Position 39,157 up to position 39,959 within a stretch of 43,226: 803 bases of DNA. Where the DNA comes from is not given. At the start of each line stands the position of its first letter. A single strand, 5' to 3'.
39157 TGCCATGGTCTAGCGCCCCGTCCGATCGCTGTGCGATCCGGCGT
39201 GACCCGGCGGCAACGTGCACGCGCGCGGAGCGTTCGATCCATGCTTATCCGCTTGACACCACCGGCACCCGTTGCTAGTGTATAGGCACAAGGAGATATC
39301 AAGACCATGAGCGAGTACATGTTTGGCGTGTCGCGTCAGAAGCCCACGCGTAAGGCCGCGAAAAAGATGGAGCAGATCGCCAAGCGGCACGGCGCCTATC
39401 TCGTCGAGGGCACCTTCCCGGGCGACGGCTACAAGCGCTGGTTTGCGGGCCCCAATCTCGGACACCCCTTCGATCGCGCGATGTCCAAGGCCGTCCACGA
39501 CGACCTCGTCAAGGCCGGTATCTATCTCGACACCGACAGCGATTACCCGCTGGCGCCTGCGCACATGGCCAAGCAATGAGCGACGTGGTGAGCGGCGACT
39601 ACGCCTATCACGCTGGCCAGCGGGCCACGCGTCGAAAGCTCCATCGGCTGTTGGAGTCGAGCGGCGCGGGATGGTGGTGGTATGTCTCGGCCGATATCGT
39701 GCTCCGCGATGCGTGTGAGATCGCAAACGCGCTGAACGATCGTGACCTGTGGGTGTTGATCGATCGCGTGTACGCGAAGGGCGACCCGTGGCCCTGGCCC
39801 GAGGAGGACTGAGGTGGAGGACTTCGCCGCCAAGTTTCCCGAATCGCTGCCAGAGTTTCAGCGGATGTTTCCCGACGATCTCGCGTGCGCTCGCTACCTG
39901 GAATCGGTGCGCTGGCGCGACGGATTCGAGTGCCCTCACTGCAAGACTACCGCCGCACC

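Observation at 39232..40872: Precisely delimited IS1595-family element carrying two passenger ORFs, inserted in the phage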

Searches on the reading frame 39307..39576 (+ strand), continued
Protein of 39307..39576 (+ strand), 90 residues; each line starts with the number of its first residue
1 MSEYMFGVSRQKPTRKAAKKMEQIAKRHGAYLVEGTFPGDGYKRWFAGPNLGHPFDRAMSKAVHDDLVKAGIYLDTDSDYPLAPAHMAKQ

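Call 111: find_encoding_contigs(protein=P0035, flank=2500, max_places=2)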
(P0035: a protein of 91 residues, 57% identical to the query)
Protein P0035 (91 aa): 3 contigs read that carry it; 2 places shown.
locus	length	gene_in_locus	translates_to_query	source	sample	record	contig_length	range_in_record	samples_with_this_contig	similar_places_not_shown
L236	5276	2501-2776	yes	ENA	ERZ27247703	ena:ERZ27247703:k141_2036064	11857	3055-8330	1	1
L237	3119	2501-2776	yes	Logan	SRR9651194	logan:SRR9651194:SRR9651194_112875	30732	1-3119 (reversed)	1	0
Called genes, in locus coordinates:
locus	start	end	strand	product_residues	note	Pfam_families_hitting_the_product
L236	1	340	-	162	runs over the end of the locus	PF10544:T5orf172, PF13455:MUG113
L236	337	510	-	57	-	-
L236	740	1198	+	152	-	-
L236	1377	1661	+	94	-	-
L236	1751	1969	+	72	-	-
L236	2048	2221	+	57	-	-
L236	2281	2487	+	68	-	-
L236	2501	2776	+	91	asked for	-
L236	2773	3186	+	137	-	-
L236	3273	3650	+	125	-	-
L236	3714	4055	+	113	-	-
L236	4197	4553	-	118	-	-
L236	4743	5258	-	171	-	-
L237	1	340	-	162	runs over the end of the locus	PF10544:T5orf172, PF13455:MUG113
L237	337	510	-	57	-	-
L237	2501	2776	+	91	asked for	-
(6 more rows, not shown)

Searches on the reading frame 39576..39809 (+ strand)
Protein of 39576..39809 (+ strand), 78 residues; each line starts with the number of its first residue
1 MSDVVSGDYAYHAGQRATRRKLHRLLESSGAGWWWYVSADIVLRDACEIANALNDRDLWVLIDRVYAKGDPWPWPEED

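Call 4: search_protein_families(library=pfam, proteins=[window:39576-39809:+], max_evalue=1)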
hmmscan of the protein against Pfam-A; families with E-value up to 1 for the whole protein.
window:39576-39809:+ (78 aa): 0 families

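Call 5: search_protein_families(library=ncbifam, proteins=[window:39576-39809:+], max_evalue=1)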
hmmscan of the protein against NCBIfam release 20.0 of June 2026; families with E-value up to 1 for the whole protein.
window:39576-39809:+ (78 aa): 0 families

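Call 6: search_protein_families(library=phrogs, proteins=[window:39576-39809:+], max_evalue=1)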
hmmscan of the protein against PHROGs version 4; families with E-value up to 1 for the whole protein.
window:39576-39809:+ (78 aa): 0 families

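Call 15: find_homologous_proteins(query=window:39576-39809:+, max_evalue=0.01)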
Query window:39576-39809:+ (78 aa): 2 proteins with E <= 0.01 among 3 candidates.
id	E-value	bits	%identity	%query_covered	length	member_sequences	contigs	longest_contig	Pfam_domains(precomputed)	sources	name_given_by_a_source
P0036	7.8e-48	178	100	100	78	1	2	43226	-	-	-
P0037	1.1e-20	91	69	74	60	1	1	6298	-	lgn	-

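Call 18: find_encoding_contigs(protein=P0037, flank=5000, max_places=3)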
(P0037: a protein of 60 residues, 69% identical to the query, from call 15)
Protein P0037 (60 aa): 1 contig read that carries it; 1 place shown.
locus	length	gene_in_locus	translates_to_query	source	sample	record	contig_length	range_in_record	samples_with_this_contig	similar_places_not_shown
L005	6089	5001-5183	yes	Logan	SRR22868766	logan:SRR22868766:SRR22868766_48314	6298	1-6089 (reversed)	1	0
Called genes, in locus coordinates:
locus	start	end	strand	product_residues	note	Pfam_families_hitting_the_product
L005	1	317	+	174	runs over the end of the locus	?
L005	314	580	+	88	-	-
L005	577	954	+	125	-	-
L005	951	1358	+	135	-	-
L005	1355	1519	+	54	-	-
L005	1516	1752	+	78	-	-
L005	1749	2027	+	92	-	-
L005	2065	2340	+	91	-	-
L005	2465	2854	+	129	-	PF10544:T5orf172 (weak), PF13455:MUG113 (weak)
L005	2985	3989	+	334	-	PF00589:Phage_integrase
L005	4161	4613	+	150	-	-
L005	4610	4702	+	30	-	-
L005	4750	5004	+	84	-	-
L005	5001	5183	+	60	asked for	-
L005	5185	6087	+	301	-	?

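Call 57: search_protein_representatives(protein=window:39576-39809:+)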
Query: 78 residues. Proteins with E-value up to 0.001 (for the whole library): 1; up to 1e-10: 1; up to 1e-30: 0. The best 1 are listed.
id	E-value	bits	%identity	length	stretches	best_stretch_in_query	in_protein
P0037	3.4e-21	91.1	69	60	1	19-77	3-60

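Call 69: predict_structure(alignment_id=A3)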
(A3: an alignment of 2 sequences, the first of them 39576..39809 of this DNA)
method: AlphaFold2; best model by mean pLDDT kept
length: 78 residues; sequences in the alignment: 2
mean_pLDDT: 67.8   pTM: 0.49
mean pLDDT of the five models: 67.8, 66.7, 64.7, 62.6, 59.2
residues with pLDDT >= 90: 0; 70-90: 32; 50-70: 40; < 50: 6
segments of 3 or more residues with pLDDT < 50: 69-72
pLDDT, mean of each block of 10 residues (from residue 1): 57 68 68 70 81 81 64 50
secondary structure, 60 per line:
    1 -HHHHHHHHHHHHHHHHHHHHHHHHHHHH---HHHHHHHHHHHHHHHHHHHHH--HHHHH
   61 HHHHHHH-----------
elements in order: H2-29 H33-53 H56-67

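Call 100: search_solved_structures(query=A4, max_evalue=10)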
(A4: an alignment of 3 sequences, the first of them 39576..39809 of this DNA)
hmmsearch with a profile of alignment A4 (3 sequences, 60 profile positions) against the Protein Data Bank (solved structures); distinct sequences matched with E-value up to 10: 5.
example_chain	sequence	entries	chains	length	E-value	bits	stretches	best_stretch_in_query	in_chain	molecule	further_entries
5cwh_A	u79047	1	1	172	0.35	14.2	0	25-50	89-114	Designed helical repeat protein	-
8f54_L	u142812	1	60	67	0.42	13.9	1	37-57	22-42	RC_I_1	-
5h78_A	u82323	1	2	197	0.59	13.4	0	25-50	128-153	cAMP-dependent protein kinase type II-alpha regulatory subunit,DHR14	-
9lnt_A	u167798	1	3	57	1.5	12.2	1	22-46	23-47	mAIT03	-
5h7c_A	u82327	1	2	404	1.5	12.1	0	25-50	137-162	Immunoglobulin G-binding protein A, DHR14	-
